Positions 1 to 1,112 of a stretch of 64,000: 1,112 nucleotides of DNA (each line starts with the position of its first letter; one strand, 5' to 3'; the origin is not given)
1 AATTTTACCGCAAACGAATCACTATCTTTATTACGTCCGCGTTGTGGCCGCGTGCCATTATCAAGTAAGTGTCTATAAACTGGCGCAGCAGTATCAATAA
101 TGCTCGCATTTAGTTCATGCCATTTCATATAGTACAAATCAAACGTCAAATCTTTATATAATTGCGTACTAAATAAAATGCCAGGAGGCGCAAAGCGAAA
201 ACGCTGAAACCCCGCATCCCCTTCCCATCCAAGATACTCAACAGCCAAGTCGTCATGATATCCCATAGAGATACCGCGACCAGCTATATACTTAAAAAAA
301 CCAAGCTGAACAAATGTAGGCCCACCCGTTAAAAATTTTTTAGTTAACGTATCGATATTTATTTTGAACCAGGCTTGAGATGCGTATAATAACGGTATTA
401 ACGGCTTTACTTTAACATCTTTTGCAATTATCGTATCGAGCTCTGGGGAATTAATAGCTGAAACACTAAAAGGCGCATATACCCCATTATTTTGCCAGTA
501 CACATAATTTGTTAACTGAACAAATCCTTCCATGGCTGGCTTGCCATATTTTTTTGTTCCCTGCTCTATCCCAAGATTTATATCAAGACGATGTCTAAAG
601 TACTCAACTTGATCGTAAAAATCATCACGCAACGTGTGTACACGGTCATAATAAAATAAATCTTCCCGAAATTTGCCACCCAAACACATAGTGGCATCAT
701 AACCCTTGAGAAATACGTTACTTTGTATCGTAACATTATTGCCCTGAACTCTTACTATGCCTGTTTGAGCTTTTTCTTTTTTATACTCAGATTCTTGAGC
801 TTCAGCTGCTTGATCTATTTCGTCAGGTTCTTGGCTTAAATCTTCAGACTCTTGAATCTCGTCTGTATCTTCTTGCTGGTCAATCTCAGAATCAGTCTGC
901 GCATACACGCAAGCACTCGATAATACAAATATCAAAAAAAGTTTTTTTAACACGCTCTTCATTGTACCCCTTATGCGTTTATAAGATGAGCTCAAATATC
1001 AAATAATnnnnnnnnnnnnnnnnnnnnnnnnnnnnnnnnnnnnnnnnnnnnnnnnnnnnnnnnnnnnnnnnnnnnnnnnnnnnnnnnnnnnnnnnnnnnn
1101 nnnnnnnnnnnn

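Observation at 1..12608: Five co-oriented envelope genes form an uncharacterised surface/secretion-like locus beside the ribosomal supercluster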

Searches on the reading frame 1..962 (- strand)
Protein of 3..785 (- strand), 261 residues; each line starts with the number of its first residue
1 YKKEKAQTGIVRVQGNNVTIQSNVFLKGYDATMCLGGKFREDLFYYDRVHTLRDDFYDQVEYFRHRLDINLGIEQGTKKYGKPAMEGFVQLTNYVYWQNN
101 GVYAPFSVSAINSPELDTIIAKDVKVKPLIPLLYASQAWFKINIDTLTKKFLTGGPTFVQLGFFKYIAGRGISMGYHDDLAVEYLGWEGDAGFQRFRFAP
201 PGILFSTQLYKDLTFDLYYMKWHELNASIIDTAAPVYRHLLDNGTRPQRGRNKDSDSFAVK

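Call 5: search_protein_families(library=pfam, proteins=[window:1-962:-], max_evalue=1)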
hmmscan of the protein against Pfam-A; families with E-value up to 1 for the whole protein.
window:1-962:- (320 aa): 0 families

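Call 6: search_protein_families(library=ncbifam, proteins=[window:1-962:-], max_evalue=1)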
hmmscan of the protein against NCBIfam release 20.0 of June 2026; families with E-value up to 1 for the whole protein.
window:1-962:- (320 aa): 1 family
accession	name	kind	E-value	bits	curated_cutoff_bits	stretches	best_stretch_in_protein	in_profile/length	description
NF038340.1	SAR2788_fam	subfamily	0.051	13.4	50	1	6-98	5-97/177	SAR2788 family putative toxin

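Call 68: find_homologous_proteins(query=window:3-785:-)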
Query window:3-785:-: 236 candidates shared short words with the query, none scored E <= 0.001.
